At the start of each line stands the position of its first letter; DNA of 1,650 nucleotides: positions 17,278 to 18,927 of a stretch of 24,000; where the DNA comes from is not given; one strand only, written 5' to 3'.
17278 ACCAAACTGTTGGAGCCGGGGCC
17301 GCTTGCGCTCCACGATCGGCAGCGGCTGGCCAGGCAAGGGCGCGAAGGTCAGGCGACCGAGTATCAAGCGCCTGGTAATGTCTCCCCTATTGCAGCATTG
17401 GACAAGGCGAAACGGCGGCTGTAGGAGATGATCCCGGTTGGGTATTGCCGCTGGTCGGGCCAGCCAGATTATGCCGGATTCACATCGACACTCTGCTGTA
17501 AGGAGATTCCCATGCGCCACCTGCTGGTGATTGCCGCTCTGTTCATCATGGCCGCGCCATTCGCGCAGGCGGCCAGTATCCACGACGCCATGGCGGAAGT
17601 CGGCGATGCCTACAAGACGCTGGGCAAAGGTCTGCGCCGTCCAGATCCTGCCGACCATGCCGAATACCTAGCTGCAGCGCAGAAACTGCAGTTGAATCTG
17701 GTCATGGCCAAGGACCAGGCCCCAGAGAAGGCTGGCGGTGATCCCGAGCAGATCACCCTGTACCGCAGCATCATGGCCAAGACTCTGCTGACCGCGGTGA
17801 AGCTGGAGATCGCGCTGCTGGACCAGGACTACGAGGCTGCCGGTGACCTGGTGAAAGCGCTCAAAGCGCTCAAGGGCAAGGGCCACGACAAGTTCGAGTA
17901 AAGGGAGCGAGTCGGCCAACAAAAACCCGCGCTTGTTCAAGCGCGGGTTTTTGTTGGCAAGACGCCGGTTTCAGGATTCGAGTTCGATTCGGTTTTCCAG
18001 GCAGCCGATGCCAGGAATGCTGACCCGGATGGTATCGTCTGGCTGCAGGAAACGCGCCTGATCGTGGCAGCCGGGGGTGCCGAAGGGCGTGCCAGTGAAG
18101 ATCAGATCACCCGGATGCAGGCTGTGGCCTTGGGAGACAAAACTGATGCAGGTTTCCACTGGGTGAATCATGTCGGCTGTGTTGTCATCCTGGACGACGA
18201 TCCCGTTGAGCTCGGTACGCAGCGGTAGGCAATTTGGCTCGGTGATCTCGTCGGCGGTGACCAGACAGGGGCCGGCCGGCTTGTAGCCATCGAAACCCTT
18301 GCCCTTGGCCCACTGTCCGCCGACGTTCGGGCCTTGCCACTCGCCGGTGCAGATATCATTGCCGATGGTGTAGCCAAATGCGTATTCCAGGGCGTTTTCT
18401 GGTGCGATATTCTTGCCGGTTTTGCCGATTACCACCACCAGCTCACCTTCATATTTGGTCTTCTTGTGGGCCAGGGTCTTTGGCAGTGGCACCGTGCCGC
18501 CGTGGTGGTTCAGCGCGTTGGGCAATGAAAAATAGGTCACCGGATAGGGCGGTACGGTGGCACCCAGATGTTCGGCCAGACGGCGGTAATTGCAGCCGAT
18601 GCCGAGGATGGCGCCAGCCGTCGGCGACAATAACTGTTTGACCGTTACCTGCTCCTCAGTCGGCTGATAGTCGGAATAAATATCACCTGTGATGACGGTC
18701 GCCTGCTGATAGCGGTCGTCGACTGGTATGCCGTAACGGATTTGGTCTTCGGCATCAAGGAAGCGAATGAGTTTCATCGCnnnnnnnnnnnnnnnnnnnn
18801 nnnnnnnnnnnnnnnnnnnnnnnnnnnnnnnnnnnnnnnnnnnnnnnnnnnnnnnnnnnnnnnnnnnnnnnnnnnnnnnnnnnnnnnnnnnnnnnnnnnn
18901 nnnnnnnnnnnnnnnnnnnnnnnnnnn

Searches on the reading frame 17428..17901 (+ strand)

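Call 77: search_protein_families(library=pfam, proteins=[window:17428-17901:+], max_evalue=0.01)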
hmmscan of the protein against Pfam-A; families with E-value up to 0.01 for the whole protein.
window:17428-17901:+ (157 aa): 1 family
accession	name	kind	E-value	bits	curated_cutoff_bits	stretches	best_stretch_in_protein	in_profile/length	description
PF07361.16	Cytochrom_B562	-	9.1e-08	33.1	30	1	51-156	2-101/102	Cytochrome b562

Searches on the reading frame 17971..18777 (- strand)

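Call 8: search_protein_families(library=pfam, proteins=[window:17971-18777:-], max_evalue=0.001)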
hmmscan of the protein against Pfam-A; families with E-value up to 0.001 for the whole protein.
window:17971-18777:- (268 aa): 2 families
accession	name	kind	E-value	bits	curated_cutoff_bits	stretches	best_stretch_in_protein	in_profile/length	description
PF01557.24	FAA_hydrolase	-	1.6e-58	198.3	23.9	1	57-264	2-213/214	Fumarylacetoacetate (FAA) hydrolase C-terminal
PF10370.14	Rv2993c-like_N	-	4.1e-05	24.8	21.3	1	1-47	1-43/50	Rv2993c-like, N-terminal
